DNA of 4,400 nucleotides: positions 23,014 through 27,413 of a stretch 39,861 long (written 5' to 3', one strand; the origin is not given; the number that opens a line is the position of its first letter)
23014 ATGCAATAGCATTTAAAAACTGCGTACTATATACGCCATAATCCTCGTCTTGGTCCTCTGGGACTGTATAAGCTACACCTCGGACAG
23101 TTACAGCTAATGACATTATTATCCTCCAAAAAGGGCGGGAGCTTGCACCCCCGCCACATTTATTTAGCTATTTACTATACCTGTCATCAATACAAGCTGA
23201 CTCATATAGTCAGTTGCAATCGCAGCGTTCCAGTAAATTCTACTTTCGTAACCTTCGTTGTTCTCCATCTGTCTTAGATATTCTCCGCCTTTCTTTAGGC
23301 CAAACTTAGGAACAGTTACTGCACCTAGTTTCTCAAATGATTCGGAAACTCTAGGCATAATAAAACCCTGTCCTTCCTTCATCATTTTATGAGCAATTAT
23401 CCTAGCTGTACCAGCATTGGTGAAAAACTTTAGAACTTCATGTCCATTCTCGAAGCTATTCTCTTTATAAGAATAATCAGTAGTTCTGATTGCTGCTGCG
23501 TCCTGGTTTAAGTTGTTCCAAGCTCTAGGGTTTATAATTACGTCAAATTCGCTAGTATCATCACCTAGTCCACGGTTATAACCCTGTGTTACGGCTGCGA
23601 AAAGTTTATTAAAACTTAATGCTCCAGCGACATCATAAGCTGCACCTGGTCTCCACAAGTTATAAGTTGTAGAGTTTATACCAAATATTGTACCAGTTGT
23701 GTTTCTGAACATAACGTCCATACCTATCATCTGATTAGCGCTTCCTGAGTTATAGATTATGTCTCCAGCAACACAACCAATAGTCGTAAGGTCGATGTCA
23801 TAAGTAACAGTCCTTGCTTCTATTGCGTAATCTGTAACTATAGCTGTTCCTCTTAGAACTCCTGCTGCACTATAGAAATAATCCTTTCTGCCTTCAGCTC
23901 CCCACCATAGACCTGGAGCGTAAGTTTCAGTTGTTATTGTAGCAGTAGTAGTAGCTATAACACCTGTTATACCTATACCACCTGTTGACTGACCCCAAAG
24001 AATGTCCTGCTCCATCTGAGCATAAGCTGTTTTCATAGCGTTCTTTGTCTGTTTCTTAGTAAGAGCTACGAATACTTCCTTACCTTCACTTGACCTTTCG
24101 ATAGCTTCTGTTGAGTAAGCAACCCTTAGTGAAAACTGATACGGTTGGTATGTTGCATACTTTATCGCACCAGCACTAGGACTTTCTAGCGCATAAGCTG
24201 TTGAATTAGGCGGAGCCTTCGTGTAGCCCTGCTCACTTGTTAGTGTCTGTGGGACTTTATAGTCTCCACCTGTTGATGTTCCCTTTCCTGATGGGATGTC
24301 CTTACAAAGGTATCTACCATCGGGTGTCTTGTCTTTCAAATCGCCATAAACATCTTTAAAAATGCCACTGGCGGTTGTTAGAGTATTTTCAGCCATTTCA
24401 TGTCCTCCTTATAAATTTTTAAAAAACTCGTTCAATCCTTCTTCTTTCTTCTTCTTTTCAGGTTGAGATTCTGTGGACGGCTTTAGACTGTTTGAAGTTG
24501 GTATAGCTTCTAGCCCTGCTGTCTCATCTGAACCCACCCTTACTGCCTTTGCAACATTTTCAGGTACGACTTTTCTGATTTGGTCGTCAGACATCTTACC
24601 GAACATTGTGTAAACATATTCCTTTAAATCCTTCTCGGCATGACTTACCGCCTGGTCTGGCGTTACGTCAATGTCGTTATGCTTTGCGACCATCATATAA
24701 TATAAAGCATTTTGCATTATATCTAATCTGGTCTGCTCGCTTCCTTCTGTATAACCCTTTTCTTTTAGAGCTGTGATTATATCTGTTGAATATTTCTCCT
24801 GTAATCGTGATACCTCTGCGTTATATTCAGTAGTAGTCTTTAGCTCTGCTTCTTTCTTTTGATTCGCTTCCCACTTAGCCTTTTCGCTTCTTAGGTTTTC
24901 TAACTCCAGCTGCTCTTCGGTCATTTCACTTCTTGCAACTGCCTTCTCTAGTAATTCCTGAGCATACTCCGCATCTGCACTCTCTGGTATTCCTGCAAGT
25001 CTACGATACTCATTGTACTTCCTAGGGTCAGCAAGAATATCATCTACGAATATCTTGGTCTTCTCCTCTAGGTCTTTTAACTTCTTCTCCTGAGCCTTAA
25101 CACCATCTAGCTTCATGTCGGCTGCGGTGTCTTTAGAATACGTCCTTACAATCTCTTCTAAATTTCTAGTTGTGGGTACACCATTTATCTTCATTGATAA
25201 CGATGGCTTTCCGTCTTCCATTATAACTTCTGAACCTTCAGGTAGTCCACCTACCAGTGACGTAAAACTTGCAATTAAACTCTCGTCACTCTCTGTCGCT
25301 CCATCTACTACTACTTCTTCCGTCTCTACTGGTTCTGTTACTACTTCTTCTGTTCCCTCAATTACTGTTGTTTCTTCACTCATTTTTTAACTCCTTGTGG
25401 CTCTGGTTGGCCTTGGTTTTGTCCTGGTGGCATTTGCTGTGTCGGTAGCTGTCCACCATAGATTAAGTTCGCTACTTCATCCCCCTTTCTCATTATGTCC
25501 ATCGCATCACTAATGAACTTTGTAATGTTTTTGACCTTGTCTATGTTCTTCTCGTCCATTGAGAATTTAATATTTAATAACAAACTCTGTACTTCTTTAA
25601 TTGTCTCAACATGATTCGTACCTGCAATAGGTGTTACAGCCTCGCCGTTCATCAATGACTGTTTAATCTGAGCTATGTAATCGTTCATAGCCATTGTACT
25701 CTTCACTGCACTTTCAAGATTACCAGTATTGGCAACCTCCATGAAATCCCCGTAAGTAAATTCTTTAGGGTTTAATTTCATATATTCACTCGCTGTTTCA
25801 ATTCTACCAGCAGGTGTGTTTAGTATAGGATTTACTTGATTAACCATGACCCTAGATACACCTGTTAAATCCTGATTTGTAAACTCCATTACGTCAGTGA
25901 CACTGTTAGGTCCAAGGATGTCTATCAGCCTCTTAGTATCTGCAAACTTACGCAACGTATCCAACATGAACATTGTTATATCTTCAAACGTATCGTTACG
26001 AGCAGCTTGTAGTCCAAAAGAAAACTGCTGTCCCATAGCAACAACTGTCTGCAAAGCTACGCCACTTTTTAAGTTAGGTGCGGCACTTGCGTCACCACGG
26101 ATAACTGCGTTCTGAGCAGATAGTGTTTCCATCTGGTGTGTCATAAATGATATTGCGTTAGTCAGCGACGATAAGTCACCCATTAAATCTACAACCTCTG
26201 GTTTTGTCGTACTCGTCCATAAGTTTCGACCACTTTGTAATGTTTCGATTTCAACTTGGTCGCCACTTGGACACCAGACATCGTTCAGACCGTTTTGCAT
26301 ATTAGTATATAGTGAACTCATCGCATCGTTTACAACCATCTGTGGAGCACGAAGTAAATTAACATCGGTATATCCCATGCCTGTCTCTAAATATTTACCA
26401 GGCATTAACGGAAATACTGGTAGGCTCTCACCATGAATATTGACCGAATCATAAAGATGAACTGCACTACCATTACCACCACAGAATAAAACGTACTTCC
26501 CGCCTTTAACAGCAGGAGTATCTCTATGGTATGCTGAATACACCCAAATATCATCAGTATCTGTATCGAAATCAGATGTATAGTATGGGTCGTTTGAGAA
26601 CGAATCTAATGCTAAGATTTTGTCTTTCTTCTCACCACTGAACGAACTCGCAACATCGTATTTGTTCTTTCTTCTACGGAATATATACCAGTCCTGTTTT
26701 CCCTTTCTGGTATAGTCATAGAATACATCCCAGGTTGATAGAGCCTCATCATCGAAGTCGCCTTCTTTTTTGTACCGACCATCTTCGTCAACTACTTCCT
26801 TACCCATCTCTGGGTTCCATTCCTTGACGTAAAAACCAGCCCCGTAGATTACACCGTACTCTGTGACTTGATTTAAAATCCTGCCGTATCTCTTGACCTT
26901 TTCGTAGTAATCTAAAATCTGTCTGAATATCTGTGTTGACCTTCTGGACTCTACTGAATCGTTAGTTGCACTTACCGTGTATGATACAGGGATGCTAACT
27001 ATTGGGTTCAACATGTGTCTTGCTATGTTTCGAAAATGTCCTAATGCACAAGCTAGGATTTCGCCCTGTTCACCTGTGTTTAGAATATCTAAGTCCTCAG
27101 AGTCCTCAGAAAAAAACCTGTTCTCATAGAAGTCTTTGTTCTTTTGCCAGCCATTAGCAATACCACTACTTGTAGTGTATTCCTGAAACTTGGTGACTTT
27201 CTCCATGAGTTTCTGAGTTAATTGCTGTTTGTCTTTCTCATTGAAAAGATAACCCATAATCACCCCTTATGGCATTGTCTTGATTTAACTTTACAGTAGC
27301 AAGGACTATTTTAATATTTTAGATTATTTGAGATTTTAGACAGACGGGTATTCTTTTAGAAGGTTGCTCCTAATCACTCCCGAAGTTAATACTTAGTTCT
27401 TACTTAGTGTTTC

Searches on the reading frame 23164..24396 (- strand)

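Call 7: search_protein_families(library=pfam, proteins=[window:23164-24396:-], max_evalue=0.01)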
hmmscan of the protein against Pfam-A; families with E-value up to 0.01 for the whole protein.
window:23164-24396:- (410 aa): 1 family
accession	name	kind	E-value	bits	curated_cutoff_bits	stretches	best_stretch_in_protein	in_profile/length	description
PF17236.8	SU10_MCP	-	0.0068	16.4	24.1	0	218-347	152-242/292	SU10 major capsid protein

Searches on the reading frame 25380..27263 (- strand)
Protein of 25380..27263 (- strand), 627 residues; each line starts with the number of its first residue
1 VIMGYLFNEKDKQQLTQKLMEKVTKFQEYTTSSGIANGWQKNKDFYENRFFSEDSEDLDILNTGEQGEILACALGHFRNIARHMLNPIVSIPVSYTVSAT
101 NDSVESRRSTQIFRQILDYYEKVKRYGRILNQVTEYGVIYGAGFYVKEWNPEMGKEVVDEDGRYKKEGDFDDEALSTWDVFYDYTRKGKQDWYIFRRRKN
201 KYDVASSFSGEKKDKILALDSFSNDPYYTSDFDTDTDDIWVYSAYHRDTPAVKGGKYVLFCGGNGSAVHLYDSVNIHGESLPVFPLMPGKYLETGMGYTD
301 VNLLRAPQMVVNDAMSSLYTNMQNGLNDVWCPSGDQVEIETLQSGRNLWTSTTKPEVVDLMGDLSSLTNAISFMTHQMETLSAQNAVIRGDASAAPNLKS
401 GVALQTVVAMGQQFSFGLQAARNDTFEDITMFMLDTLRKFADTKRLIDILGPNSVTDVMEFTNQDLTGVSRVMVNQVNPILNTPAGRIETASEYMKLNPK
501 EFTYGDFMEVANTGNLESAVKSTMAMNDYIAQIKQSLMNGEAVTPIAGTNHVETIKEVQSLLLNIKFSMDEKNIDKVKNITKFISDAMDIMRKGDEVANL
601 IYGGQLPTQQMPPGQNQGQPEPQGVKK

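Call 7: search_protein_families(library=pfam, proteins=[window:25380-27263:-], max_evalue=0.01)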
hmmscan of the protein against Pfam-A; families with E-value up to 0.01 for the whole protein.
window:25380-27263:- (627 aa): 0 families

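Call 9: search_dna_similar(query=window:25380-27263:-, collection=phages, mode=protein, max_rows=30)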
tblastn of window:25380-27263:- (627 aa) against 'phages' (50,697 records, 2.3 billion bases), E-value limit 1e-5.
Records with a match: 1; places in all: 1; records where one place covers at least 80% of the query: 1.
Best place of each record, by identity: <60% 1.
By first word of the organism name: Proteobacteria 1.
By host as written in the record: Silvanigrella aquatica Nonnen-W8red 1.
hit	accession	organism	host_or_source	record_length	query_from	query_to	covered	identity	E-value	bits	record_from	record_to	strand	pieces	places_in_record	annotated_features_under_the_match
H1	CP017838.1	Proteobacteria phage MWH-Nonnen-W8red 1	Silvanigrella aquatica Nonnen-W8red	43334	11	564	88%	23.4%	7e-27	122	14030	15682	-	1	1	record has no annotation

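Call 10: find_related_loci(query=window:25380-27263:-, collection=viral_contigs, flank=6000)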
Query window:25380-27263:- (627 aa) in viral_contigs; peptide patterns used: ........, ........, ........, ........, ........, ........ (x = any residue, [..] = any of these).
4 stretches matched a pattern; 1 encode a relative of the query (tblastn E <= 1e-3); 1 distinct loci.
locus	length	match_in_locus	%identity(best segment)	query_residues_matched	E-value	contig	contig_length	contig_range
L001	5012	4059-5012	92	1-318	0e+0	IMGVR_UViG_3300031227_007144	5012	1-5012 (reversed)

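Call 17: find_homologous_proteins(query=window:25380-27263:-, max_evalue=1e-10)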
Query window:25380-27263:- (627 aa): 54 proteins with E <= 1e-10 among 6794 candidates.
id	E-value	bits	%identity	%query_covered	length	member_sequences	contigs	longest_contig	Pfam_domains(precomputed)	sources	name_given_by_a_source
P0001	0.0e+0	1427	100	100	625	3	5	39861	-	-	-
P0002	0.0e+0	1071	73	99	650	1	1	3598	-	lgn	-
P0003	3.0e-239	814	58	99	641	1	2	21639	-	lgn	-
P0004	1.2e-204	699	51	99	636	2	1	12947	-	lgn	-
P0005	1.5e-204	699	50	99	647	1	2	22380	-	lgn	-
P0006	2.8e-203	695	51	99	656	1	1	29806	-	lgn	-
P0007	4.6e-202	691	50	100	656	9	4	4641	-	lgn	-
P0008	1.7e-200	686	50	99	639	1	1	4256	-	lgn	-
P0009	6.4e-200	684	50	98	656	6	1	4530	-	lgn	-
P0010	2.3e-195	669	49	98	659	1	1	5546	PF16510.13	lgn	-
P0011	9.3e-191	653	47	97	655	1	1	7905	-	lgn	-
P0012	9.3e-174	597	46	99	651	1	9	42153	PF16510.13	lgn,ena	-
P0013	6.1e-162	558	43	98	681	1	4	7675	PF16510.13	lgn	-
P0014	8.4e-162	558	43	96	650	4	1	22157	PF16510.13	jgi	jgi:hypothetical protein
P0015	1.2e-157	544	43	98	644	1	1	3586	PF16510.13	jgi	-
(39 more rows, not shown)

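Call 18: find_encoding_contigs(protein=P0001, flank=4000, max_places=10)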
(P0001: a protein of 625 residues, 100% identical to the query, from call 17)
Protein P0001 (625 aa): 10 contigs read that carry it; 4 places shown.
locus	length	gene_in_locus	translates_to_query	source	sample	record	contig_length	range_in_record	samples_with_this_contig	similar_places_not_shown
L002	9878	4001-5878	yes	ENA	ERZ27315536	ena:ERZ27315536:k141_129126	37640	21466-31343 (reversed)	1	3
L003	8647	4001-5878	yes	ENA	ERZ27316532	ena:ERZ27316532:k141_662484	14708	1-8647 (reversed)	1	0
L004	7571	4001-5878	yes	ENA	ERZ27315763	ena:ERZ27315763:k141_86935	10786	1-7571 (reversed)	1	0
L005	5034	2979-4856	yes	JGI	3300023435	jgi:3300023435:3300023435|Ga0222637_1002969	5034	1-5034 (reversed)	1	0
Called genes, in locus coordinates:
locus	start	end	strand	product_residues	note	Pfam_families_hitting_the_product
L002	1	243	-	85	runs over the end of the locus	-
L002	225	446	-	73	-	-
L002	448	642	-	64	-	-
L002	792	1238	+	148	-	PF16677:GP3_package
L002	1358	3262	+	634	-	-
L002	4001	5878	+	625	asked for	-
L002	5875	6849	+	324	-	-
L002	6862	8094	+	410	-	-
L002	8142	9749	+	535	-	-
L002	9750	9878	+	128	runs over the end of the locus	-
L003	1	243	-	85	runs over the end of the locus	-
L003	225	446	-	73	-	-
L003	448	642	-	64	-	-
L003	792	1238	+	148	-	PF16677:GP3_package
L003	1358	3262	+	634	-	-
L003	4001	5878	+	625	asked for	-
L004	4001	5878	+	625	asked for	-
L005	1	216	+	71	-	?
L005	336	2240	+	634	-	-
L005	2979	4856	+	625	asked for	-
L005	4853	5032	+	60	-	?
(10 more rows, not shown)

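Call 19: find_encoding_contigs(protein=P0002, flank=4000, max_places=6)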
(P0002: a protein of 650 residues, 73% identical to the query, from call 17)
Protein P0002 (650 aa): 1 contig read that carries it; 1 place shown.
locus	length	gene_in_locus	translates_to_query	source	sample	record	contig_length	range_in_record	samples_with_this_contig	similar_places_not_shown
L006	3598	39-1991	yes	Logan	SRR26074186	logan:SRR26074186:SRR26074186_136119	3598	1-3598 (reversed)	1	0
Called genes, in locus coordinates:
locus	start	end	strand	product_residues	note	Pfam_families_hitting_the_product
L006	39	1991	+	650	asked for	-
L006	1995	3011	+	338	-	-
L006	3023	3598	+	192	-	?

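Call 20: find_encoding_contigs(protein=P0003, flank=4000, max_places=6)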
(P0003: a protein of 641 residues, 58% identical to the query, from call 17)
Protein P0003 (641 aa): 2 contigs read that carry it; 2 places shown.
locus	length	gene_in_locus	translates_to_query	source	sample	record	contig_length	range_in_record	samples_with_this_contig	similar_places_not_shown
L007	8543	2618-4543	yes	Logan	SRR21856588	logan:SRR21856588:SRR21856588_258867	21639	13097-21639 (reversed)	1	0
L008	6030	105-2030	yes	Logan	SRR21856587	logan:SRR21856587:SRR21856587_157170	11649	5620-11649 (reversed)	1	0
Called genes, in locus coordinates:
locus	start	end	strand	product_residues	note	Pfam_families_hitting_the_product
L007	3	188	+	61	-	?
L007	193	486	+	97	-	-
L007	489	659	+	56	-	-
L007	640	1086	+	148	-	PF16677:GP3_package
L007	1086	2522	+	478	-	-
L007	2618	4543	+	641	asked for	-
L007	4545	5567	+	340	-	-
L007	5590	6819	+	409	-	-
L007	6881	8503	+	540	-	PF13385:Laminin_G_3 (weak)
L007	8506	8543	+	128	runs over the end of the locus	-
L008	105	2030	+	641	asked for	-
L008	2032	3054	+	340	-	-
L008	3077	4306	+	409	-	-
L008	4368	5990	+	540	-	PF13385:Laminin_G_3 (weak)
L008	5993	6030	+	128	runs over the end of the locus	-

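Call 22: find_encoding_contigs(protein=P0004, flank=4000, max_places=3)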
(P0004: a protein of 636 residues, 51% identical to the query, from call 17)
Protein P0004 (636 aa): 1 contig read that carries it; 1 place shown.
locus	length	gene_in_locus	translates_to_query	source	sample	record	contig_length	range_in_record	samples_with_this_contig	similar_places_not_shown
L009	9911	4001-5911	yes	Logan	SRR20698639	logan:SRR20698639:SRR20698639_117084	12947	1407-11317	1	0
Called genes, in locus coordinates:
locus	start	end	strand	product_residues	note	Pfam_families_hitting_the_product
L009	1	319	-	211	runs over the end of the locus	PF19808:DUF6291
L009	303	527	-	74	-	-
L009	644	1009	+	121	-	-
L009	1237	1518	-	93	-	-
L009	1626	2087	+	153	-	PF16677:GP3_package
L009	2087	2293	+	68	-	PF09723:Zn_ribbon_8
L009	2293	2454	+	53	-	-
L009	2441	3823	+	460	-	-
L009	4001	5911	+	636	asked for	-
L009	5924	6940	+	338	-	-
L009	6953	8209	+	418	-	-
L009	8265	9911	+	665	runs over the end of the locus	PF13385:Laminin_G_3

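Call 23: find_encoding_contigs(protein=P0005, flank=4000, max_places=3)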
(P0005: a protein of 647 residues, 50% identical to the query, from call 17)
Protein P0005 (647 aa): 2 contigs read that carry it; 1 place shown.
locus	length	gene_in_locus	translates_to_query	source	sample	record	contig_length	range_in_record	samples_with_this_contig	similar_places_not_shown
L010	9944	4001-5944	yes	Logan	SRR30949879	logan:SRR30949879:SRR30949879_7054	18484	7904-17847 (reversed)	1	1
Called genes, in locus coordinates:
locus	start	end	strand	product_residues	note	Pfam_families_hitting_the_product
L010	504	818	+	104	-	-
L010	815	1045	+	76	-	-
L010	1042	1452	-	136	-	PF18894:PhageMetallopep (weak)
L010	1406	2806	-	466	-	-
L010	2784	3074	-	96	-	-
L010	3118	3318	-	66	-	PF09723:Zn_ribbon_8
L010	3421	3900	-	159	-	-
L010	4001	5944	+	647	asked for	-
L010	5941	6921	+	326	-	-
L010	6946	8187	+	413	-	-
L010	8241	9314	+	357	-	-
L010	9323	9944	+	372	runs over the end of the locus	-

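Call 24: find_encoding_contigs(protein=P0006, flank=4000, max_places=3)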
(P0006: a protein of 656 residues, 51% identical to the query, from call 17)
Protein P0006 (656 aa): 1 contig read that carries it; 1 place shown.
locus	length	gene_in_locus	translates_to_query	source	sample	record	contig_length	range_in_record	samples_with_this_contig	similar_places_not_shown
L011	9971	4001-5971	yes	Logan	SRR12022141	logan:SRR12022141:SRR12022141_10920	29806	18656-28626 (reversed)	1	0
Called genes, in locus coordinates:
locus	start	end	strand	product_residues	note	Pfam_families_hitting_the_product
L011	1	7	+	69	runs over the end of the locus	-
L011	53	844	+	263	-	-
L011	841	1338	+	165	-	PF00574:CLP_protease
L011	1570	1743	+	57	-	-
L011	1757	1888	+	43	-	-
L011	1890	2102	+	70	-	PF09723:Zn_ribbon_8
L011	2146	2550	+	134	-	-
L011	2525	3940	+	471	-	PF03237:Terminase_6N (weak)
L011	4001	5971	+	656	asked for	-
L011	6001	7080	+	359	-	-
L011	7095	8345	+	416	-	-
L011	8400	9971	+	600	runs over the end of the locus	PF13385:Laminin_G_3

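Call 62: find_related_loci(query=A2, collection=genome_contigs, flank=4000)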
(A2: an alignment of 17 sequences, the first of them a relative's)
Query A2 (625 aa) in genome_contigs; peptide patterns used: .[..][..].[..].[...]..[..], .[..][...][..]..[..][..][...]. (x = any residue, [..] = any of these).
55 stretches matched a pattern; 17 encode a relative of the query (tblastn E <= 1e-3); 17 distinct loci.
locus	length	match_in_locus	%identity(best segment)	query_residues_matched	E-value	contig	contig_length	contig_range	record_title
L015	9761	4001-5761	30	5-593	2e-72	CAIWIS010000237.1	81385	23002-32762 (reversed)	MAG: uncultured Bacteroidales bacterium isolate Erken-D9_bin-0863 genome assembly, contig: bin-0863:237/926, whole genom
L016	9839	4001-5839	29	5-621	2e-71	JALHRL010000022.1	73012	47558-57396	MAG: Bacteroidia bacterium isolate maxbin.150 c_000000002068, whole genome shotgun sequence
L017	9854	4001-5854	28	5-620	2e-68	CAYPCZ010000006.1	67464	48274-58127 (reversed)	MAG TPA_asm: uncultured Flavobacterium sp. isolate SRP220891_co3_126 genome assembly, contig: NODE_278_length_67464_cov_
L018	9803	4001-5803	28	8-615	2e-66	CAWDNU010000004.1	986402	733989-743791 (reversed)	MAG: uncultured Pseudobdellovibrionaceae bacterium isolate MFD03250.bin.2.22 genome assembly, contig: contig_2869, whole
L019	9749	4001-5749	30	44-611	2e-64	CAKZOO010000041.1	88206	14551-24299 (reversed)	MAG TPA_asm: uncultured Flavobacteriaceae bacterium isolate ERR2094171_bin.138_CONCOCT_v1.1_MAG genome assembly, contig:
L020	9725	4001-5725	30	62-616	2e-62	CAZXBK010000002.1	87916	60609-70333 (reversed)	MAG TPA_asm: uncultured Synechococcus sp. isolate SRP135972_co2_148 genome assembly, contig: NODE_40_length_87916_cov_7.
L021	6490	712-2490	28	44-624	4e-61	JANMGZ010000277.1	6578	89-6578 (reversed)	MAG: Dolichospermum sp. OTE_70_metabat_362_sub OTE_70_k141_4673828, whole genome shotgun sequence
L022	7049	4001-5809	27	9-615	6e-60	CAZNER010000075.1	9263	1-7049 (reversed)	MAG TPA_asm: uncultured Candidatus Saccharibacteria bacterium isolate binchicken_co334_336 genome assembly, contig: NODE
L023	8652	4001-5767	29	62-619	1e-59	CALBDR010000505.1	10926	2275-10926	MAG TPA_asm: uncultured Candidatus Melainabacteria bacterium isolate ERR1995206_bin.70_CONCOCT_v1.1_MAG genome assembly,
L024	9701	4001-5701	27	5-562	2e-58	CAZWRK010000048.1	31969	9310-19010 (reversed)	MAG TPA_asm: uncultured Aquaspirillum sp. isolate SRP135725_co1_538 genome assembly, contig: NODE_1520_length_31969_cov_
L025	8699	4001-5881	25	8-613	3e-52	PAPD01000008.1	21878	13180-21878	MAG: Gammaproteobacteria bacterium isolate SP171 77210, whole genome shotgun sequence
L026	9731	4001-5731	27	12-590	7e-52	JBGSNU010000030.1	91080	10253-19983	MAG: Bdellovibrionales bacterium isolate JTS-AC263 k141_2840400, whole genome shotgun sequence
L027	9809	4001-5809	26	5-619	2e-51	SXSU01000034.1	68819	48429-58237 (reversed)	MAG: Bdellovibrionales bacterium isolate F1-140-MAGs096 F1-140__c124719, whole genome shotgun sequence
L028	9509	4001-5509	29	5-478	3e-50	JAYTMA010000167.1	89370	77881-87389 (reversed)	MAG: bacterium isolate GFS_3428 GFS_3428_166, whole genome shotgun sequence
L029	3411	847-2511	27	5-555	2e-42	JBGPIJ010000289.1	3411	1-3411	MAG: Gemmatimonadota bacterium isolate OBJ_0618_7090110_337 k141_10740415_length_3411_cov_10.7135, whole genome shotgun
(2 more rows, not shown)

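Call 97: find_related_loci(query=window:25380-27257:-, collection=metagenome_contigs, flank=3500)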
Query window:25380-27257:- (625 aa) in metagenome_contigs; peptide patterns used: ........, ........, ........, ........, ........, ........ (x = any residue, [..] = any of these).
39 stretches matched a pattern; 2 encode a relative of the query (tblastn E <= 1e-3); 2 distinct loci.
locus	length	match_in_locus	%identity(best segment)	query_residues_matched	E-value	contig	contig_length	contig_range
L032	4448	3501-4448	93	1-316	0e+0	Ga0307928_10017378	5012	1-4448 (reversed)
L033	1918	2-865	95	325-612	0e+0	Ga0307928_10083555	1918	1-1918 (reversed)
